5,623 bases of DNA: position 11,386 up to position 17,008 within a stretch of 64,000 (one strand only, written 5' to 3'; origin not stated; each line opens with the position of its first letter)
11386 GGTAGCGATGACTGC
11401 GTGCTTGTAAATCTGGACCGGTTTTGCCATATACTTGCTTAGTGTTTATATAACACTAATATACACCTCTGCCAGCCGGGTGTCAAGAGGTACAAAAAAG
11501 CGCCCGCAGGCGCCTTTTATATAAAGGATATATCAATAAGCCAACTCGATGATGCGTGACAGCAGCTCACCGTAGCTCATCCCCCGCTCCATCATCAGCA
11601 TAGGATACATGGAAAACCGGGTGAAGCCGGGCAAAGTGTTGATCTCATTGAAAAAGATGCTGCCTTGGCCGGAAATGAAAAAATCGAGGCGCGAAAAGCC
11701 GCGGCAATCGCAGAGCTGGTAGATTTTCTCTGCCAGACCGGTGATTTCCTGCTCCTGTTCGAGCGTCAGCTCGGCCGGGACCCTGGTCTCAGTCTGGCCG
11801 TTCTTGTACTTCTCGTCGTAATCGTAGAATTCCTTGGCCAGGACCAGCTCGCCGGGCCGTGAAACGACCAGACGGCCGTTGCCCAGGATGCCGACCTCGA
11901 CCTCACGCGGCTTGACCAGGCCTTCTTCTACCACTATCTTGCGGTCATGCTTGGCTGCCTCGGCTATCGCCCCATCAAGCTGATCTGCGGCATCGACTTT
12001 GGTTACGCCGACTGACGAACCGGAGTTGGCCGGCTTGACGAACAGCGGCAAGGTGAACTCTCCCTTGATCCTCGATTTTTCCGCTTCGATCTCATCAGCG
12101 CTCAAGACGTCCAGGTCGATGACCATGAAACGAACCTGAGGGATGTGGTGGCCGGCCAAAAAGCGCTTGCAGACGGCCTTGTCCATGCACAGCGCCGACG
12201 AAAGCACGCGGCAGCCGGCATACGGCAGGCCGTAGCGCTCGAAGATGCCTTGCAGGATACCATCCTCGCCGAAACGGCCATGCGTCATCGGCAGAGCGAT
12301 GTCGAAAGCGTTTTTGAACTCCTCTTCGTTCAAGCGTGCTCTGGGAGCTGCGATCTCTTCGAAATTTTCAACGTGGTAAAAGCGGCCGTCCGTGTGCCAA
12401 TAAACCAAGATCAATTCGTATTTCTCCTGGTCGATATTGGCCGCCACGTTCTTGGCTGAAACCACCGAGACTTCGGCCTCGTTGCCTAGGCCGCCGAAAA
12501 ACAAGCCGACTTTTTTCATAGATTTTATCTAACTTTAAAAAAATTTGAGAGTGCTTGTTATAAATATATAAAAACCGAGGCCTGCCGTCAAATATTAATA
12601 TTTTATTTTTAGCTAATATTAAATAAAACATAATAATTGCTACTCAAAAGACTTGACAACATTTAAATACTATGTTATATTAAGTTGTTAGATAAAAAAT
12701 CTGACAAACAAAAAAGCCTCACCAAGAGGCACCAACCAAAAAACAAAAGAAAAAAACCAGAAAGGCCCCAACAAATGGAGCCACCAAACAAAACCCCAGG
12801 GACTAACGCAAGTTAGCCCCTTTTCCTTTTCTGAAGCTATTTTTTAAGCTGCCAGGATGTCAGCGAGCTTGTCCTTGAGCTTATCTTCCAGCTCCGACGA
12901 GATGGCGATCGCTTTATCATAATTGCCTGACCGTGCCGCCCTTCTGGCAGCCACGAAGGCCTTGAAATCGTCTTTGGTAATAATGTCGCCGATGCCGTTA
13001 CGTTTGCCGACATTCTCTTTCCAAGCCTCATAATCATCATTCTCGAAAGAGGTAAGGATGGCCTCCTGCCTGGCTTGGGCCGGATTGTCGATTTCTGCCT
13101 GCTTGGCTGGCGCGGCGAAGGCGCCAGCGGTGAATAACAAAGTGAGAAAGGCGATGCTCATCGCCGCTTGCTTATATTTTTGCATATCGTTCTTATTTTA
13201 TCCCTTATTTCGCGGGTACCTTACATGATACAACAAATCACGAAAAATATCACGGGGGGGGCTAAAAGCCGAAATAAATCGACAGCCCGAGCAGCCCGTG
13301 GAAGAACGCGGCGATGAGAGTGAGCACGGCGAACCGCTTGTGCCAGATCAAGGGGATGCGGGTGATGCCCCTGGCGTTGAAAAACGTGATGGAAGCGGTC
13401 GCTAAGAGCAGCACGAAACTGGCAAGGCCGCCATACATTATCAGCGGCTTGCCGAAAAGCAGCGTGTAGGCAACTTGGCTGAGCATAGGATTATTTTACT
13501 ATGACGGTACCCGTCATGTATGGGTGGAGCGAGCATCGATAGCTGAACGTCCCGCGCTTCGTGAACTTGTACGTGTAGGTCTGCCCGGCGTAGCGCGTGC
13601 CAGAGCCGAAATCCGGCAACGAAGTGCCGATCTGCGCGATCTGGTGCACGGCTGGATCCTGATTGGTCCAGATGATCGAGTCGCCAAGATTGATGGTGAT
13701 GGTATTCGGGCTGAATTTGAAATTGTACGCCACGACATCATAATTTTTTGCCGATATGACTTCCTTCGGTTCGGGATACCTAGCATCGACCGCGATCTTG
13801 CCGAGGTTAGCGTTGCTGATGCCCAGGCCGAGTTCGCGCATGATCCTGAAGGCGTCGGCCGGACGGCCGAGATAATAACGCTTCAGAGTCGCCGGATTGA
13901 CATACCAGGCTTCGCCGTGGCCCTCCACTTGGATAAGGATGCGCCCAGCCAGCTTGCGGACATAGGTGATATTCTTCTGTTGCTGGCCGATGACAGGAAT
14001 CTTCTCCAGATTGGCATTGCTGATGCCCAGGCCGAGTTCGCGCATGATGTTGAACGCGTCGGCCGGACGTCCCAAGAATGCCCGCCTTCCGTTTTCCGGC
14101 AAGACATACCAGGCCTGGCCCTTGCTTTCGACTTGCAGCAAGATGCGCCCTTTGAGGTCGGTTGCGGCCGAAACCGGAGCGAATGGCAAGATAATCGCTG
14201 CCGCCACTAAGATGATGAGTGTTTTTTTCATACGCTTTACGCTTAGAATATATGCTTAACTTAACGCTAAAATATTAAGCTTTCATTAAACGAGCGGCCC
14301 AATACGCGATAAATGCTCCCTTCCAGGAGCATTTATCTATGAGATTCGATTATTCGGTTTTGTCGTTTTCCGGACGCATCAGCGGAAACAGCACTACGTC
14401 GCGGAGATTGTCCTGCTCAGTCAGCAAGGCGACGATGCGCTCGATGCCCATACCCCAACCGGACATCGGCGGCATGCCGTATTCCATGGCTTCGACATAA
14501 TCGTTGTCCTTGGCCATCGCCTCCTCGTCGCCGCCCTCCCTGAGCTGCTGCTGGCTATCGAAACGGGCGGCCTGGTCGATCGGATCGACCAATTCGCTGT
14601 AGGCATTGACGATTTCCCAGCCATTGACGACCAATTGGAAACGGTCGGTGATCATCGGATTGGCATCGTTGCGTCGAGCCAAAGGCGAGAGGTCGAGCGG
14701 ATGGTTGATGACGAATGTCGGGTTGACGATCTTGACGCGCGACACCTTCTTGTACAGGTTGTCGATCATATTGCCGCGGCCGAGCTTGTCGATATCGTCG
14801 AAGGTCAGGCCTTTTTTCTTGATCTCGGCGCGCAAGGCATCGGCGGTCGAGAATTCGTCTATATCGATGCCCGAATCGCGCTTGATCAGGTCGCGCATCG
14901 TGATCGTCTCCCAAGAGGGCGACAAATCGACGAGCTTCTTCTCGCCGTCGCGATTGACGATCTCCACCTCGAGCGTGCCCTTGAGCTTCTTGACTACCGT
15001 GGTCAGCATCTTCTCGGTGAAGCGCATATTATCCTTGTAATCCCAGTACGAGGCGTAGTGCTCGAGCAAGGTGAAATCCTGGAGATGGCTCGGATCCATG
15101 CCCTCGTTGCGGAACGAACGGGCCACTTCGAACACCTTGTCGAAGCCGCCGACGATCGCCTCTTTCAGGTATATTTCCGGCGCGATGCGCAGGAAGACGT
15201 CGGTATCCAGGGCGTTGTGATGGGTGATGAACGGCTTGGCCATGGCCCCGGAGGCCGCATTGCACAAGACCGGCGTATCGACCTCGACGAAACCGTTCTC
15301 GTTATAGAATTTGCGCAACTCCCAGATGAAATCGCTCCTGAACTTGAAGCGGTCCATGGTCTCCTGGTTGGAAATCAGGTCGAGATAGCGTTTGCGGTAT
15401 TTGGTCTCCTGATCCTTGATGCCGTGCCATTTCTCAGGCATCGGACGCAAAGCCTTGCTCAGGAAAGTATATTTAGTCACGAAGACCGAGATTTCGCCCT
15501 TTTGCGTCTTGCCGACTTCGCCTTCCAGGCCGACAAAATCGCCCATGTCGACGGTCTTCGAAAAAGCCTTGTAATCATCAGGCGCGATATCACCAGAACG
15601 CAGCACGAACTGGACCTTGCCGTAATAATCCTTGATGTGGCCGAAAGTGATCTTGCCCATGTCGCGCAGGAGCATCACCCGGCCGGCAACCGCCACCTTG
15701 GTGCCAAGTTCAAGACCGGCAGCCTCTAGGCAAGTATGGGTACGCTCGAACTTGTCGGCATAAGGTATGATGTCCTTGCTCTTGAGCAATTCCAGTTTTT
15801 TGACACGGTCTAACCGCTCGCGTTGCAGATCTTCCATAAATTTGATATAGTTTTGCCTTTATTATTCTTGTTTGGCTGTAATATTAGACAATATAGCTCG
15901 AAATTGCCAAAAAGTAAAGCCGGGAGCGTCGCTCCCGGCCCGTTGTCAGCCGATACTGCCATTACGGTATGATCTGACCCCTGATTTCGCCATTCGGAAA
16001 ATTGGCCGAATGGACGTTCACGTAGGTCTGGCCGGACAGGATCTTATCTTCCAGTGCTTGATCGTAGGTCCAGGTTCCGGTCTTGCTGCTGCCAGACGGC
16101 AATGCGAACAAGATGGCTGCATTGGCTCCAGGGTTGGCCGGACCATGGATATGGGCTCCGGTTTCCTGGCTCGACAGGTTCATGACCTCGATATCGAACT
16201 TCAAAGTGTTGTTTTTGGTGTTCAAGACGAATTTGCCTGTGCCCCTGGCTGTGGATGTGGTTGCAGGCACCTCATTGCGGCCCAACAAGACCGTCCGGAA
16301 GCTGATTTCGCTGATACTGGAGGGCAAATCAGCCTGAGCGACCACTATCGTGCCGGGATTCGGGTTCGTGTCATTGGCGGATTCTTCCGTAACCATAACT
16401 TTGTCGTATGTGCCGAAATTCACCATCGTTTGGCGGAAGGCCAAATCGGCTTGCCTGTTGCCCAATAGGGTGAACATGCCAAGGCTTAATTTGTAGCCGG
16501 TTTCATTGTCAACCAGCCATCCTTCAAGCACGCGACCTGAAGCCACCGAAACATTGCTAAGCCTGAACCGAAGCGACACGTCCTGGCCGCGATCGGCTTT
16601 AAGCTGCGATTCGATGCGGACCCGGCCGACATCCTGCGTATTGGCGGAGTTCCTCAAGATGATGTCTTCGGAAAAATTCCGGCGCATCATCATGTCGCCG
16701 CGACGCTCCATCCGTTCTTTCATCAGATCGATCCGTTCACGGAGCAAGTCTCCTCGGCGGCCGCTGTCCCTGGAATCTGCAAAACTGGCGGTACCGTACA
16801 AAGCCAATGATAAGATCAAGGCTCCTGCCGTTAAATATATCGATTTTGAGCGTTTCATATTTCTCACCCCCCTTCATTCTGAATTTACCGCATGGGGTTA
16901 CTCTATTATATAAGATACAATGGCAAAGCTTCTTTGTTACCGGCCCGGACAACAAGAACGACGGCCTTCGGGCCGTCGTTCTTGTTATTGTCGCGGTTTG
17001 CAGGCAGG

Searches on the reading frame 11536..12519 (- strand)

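Call 62: search_protein_families(library=pfam, proteins=[window:11536-12519:-], max_evalue=0.00001)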
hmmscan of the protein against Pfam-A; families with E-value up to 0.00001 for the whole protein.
window:11536-12519:- (328 aa): 4 families
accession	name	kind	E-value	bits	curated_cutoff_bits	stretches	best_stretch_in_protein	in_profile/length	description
PF07478.18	Dala_Dala_lig_C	-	2.8e-66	223.4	24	1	124-325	5-204/204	D-ala D-ala ligase C-terminus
PF01820.27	Dala_Dala_lig_N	-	3.1e-24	86.3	34.6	1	3-103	1-121/121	D-ala D-ala ligase N-terminus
PF02222.28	ATP-grasp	-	2.1e-07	31.2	27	1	122-294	4-160/179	ATP-grasp domain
PF02786.22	CPSase_L_D2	-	7e-06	26.1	19.8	0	146-295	28-178/211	Carbamoyl-phosphate synthase L chain, ATP binding domain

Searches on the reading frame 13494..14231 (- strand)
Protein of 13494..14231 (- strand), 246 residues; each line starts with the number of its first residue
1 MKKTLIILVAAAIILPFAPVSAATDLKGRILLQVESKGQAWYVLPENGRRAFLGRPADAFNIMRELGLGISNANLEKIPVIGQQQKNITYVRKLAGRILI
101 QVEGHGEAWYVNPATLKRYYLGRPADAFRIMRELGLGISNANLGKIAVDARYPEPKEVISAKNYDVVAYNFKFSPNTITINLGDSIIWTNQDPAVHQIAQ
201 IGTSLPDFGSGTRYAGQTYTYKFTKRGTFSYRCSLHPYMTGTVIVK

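Call 62: search_protein_families(library=pfam, proteins=[window:13494-14231:-], max_evalue=0.00001)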
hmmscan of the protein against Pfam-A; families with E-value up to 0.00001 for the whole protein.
window:13494-14231:- (246 aa): 1 family
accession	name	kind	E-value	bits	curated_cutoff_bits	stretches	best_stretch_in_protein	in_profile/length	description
PF00127.26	Copper-bind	-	1.1e-07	32.6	21.2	1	169-246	10-99/99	Copper binding proteins, plastocyanin/azurin family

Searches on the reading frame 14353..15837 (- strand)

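Call 63: search_protein_families(library=pfam, proteins=[window:14353-15837:-], max_evalue=0.00001)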
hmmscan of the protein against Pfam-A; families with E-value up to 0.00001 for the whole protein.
window:14353-15837:- (495 aa): 2 families
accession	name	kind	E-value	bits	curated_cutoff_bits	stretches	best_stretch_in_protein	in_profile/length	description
PF00152.25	tRNA-synt_2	-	1.7e-82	277.4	25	1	142-487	1-307/308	tRNA synthetases class II (D, K and N)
PF01336.31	tRNA_anti-codon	-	5.6e-15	55.5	27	1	48-124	1-73/75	OB-fold nucleic acid binding domain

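Call 65: search_protein_families(library=ncbifam, proteins=[window:14353-15837:-], max_evalue=0.00001)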
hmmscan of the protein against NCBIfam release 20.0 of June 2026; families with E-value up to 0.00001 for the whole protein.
window:14353-15837:- (495 aa): 16 families
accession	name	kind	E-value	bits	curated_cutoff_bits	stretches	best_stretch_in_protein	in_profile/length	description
NF001756.1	PRK00484.1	subfamily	1e-174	581.8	468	1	9-490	5-488/488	lysine--tRNA ligase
TIGR00499.1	lysS_bact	equivalog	2.6e-161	537.6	427.6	1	4-490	2-495/496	lysine--tRNA ligase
NF002821.0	PRK02983.1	equivalog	2.4e-150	502.7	742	1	10-490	624-1101/1102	bifunctional lysylphosphatidylglycerol synthetase/lysine--tRNA ligase LysX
NF009101.0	PRK12445.1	subfamily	5.7e-130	434.2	1026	1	44-490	64-504/505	lysine--tRNA ligase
TIGR00462.1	genX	equivalog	8.9e-57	192.8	286.9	1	166-484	3-304/304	EF-P lysine aminoacylase EpmA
NF003483.0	PRK05159.1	equivalog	2.4e-50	171.7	353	1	36-485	8-430/438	aspartate--tRNA(Asn) ligase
NF006828.0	PRK09350.1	equivalog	7.2e-46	156.9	264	1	161-487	13-323/325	elongation factor P--(R)-beta-lysine ligase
NF001750.0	PRK00476.1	equivalog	2.8e-44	151.4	443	2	30-288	3-268/590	aspartate--tRNA ligase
TIGR00458.1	aspS_nondisc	equivalog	4.9e-42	144.4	368.4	1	45-486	12-421/428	aspartate--tRNA(Asn) ligase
TIGR00459.1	aspS_bact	equivalog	1.3e-40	139.4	373.85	2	30-287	1-262/586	aspartate--tRNA ligase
NF003037.0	PRK03932.1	equivalog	3.4e-30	105.4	414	1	44-487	15-445/451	asparagine--tRNA ligase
TIGR00457.1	asnS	equivalog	3.7e-30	105.1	342.6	1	37-487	8-449/455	asparagine--tRNA ligase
NF009460.0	PRK12820.1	equivalog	3.5e-24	84.9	1379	1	31-277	22-286/723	bifunctional aspartyl-tRNA synthetase/aspartyl/glutamyl-tRNA amidotransferase subunit C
NF005052.0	PRK06462.1-1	equivalog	1.2e-09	37.7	368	1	147-481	32-340/353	asparagine synthetase A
NF005054.0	PRK06462.1-4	equivalog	5.2e-08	32.3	309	0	154-319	15-187/318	asparagine synthetase A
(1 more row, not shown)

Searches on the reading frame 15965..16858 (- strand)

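Call 63: search_protein_families(library=pfam, proteins=[window:15965-16858:-], max_evalue=0.00001)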
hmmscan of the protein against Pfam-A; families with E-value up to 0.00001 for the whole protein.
window:15965-16858:- (298 aa): 1 family
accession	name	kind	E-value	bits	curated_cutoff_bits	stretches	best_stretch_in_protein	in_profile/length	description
PF07452.17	CHRD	-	1e-25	91.3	24.1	1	187-296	1-117/117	CHRD domain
